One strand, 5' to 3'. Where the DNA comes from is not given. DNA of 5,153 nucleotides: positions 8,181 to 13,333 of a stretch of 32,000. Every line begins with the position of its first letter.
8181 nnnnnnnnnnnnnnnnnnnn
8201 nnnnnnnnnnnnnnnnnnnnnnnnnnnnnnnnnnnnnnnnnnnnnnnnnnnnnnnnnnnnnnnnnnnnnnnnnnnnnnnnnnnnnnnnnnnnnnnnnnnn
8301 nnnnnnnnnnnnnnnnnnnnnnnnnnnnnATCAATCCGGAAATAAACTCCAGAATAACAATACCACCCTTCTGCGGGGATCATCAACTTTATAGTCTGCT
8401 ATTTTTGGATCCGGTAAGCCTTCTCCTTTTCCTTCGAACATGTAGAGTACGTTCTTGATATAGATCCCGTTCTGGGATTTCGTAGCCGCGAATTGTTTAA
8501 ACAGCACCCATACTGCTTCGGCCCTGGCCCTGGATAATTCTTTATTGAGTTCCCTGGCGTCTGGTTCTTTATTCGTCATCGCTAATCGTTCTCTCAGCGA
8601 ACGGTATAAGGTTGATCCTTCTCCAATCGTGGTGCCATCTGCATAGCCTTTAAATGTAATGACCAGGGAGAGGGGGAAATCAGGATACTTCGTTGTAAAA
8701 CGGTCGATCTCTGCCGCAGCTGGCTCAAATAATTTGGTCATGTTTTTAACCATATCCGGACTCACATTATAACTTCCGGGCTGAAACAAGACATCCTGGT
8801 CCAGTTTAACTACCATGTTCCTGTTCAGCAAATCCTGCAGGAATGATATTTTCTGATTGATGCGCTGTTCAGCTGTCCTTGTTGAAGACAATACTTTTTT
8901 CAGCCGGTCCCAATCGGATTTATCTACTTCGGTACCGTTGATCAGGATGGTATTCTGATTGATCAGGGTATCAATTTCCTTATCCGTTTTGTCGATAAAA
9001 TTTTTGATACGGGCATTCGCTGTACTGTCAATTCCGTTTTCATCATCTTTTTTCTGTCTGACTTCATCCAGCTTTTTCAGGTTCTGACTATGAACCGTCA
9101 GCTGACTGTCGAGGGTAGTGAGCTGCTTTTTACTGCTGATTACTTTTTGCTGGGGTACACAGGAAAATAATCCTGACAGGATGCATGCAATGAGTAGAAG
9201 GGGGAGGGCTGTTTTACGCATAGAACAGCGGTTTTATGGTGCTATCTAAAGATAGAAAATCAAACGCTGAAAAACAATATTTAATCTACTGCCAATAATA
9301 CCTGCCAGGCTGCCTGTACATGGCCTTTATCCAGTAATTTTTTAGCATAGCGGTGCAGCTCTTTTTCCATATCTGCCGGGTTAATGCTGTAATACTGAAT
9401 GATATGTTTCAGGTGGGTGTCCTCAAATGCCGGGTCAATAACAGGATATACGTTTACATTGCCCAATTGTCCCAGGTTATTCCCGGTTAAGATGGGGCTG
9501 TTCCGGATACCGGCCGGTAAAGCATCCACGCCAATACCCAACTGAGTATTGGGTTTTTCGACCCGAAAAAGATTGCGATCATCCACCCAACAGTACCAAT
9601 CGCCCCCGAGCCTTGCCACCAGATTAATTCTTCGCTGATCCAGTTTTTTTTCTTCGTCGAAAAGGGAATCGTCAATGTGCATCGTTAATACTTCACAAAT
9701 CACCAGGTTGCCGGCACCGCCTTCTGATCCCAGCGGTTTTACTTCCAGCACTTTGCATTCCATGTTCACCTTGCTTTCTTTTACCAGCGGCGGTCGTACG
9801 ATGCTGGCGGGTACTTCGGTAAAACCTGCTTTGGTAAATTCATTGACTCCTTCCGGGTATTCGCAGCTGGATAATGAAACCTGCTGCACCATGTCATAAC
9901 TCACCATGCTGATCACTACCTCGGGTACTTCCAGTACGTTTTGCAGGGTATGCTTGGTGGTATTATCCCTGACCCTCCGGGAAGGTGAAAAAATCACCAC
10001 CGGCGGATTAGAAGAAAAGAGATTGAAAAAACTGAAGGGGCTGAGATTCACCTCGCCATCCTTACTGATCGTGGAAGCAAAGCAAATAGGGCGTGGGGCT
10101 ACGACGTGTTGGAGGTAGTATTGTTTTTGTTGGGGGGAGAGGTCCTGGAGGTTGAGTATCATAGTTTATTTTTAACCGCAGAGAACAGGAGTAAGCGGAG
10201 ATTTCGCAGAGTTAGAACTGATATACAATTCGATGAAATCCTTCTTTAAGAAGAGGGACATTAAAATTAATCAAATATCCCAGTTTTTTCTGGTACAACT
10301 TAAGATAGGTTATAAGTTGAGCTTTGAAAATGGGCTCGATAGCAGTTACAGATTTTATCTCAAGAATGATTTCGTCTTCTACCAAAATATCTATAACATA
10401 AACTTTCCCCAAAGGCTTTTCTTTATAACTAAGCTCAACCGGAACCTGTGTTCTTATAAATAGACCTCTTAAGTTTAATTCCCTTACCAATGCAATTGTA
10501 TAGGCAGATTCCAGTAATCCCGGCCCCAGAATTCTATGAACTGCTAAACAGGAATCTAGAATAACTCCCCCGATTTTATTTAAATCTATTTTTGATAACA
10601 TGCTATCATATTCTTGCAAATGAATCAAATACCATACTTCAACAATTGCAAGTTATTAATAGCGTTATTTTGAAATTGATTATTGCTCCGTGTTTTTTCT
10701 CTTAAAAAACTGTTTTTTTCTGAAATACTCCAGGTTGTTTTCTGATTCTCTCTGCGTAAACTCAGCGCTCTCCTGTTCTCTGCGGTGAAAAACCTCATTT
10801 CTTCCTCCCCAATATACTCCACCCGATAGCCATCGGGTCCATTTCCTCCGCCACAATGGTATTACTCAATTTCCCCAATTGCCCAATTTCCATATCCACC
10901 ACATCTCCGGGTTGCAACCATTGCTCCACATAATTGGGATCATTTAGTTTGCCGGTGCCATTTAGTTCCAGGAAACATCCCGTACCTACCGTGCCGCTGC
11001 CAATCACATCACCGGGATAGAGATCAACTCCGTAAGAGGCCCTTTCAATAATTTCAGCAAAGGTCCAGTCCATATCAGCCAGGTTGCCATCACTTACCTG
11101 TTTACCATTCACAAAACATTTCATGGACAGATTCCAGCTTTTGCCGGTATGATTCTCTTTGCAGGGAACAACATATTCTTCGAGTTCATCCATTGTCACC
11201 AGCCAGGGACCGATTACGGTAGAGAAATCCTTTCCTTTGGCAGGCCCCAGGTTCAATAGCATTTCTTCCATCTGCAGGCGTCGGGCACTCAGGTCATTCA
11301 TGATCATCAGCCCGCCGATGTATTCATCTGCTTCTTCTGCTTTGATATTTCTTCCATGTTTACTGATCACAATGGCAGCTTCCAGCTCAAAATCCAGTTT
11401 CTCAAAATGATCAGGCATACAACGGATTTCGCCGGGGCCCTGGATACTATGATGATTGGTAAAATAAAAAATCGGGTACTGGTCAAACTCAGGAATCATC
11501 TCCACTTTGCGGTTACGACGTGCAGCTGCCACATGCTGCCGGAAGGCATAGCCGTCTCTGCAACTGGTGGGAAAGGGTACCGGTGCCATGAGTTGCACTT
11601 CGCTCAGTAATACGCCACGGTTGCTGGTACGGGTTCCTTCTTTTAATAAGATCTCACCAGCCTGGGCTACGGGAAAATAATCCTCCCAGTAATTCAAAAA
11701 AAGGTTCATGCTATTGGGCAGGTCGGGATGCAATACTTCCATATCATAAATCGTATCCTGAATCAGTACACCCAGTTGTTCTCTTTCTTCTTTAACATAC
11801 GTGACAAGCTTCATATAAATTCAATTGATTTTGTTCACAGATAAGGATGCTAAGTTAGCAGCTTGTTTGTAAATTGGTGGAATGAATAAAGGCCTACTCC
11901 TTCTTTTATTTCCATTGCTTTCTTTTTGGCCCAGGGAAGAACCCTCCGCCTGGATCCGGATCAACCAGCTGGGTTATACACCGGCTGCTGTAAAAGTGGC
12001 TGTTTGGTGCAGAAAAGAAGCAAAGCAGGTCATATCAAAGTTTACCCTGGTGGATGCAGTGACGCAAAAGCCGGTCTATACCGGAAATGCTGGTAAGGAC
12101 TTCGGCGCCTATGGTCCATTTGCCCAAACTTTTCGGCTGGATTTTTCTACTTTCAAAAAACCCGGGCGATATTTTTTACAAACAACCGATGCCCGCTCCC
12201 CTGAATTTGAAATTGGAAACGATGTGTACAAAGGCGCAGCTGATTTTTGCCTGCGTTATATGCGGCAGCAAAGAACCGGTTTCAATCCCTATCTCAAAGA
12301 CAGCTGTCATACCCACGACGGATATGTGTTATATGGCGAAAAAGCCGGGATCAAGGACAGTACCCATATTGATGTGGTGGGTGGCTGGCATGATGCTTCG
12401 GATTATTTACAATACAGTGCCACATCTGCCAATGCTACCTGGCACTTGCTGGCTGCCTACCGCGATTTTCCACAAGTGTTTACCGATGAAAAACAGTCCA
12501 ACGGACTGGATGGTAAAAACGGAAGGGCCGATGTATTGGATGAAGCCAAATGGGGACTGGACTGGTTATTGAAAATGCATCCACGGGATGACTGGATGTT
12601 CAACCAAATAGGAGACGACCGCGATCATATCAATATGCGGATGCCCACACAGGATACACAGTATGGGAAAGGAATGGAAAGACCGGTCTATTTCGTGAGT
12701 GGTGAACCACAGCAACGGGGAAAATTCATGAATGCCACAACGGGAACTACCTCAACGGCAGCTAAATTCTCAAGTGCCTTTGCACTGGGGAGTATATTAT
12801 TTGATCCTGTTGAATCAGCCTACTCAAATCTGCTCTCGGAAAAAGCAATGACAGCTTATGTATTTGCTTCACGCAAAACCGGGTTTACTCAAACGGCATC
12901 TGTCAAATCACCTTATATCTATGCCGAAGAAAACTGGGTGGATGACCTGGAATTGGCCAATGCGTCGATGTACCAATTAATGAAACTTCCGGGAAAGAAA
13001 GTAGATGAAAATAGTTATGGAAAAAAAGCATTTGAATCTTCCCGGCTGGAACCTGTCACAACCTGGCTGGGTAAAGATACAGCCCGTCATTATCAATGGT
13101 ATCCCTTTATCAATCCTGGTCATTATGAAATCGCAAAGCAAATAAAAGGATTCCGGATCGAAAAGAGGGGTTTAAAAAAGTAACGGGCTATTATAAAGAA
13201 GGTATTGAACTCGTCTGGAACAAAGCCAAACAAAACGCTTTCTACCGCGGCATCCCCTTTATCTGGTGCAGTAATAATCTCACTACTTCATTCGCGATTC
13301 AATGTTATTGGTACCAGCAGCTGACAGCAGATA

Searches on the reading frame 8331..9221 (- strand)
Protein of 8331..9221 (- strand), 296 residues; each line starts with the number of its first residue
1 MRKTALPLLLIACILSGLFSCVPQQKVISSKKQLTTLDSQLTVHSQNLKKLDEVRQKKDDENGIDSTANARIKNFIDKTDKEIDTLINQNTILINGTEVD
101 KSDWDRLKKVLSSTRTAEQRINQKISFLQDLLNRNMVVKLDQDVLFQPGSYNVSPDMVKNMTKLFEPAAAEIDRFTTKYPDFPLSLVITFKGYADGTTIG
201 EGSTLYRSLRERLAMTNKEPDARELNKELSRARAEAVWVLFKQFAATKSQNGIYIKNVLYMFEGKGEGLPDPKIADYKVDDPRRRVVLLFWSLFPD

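Call 3: search_protein_families(library=pfam, proteins=[window:8331-9221:-], max_evalue=0.01)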
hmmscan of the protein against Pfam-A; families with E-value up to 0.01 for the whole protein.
window:8331-9221:- (296 aa): 0 families

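Call 6: search_protein_families(library=ncbifam, proteins=[window:8331-9221:-], max_evalue=0.01)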
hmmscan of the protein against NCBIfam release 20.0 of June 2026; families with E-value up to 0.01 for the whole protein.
window:8331-9221:- (296 aa): 3 families
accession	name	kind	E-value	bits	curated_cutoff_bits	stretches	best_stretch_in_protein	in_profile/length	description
NF007428.1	PRK09973.1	equivalog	0.00037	21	120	0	8-52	10-51/85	lipoprotein YqhH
TIGR02168.1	SMC_prok_B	equivalog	0.0015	16.4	567.35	1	25-136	393-504/1181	chromosome segregation protein SMC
NF006541.1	PRK09038.1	equivalog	0.0065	16.1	283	0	32-98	64-132/253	flagellar motor protein MotD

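Call 65: search_protein_families(library=pfam, proteins=[window:8331-9221:-], max_evalue=10)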
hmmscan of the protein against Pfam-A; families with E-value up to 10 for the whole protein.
window:8331-9221:- (296 aa): 4 families
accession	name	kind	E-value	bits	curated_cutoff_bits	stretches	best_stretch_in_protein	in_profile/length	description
PF00691.25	OmpA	-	0.013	16.3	27.2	1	216-249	40-72/98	OmpA family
PF22700.2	MVD-like_N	-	0.037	14.1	27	1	71-125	29-83/157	Diphosphomevalonate decarboxylase-like N-terminal domain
PF14760.11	Rnk_N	-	0.59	11.1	23.7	1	215-233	21-39/41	Rnk N-terminus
PF09177.16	STX6_10_61_N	-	2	9.4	29.4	1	30-85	39-97/99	Syntaxin 6/10/61, N-terminal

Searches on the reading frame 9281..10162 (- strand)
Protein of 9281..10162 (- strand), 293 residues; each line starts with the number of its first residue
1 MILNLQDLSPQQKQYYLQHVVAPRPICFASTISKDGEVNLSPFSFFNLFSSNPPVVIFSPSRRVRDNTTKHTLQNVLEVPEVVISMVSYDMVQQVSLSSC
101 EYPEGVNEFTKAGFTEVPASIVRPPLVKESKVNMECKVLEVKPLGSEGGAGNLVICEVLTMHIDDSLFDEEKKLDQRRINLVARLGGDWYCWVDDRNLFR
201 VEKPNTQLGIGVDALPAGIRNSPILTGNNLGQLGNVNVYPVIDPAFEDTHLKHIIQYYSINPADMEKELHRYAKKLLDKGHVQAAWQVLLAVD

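Call 3: search_protein_families(library=pfam, proteins=[window:9281-10162:-], max_evalue=0.01)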
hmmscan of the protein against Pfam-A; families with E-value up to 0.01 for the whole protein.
window:9281-10162:- (293 aa): 1 family
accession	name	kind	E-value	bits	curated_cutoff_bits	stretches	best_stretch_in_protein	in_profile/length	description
PF01613.24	Flavin_Reduct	-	5.4e-17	62.8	27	1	23-168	5-138/153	Flavin reductase like domain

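Call 6: search_protein_families(library=ncbifam, proteins=[window:9281-10162:-], max_evalue=0.01)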
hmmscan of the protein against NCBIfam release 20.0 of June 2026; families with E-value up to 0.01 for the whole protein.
window:9281-10162:- (293 aa): 0 families

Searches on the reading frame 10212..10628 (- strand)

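Call 47: search_protein_families(library=pfam, proteins=[window:10212-10628:-], max_evalue=0.001)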
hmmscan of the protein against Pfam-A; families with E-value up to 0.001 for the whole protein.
window:10212-10628:- (138 aa): 1 family
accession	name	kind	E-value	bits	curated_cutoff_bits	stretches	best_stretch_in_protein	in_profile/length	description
PF13366.12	PDDEXK_3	-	3.7e-36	124.5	22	1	19-134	3-117/117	PD-(D/E)XK nuclease superfamily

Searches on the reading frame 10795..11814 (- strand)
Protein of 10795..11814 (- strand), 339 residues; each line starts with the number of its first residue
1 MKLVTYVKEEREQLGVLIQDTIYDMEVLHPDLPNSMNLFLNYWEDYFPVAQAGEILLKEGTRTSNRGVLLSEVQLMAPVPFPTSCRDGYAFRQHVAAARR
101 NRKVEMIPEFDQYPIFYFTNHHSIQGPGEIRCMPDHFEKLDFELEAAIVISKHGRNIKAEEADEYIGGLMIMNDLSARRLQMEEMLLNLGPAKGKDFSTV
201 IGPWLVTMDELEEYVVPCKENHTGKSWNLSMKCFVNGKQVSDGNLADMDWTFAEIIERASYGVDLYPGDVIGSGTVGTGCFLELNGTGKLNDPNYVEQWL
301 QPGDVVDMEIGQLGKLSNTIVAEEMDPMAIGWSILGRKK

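Call 47: search_protein_families(library=pfam, proteins=[window:10795-11814:-], max_evalue=0.001)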
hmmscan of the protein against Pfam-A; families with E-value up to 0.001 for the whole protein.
window:10795-11814:- (339 aa): 1 family
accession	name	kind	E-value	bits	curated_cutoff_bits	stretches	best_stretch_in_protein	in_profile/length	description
PF01557.24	FAA_hydrolase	-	2.2e-53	181.5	23.9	1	86-321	4-214/214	Fumarylacetoacetate (FAA) hydrolase C-terminal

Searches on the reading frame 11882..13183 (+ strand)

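Call 47: search_protein_families(library=pfam, proteins=[window:11882-13183:+], max_evalue=0.001)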
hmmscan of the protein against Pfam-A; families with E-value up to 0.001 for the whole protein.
window:11882-13183:+ (433 aa): 2 families
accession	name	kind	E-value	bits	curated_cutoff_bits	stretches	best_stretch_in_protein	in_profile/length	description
PF00759.25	Glyco_hydro_9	-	3.3e-45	155.6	27.7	1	116-385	1-240/444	Glycosyl hydrolase family 9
PF02927.20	CelD_N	-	2.3e-21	76.8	24.6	1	21-105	2-85/86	Cellulase N-terminal ig-like domain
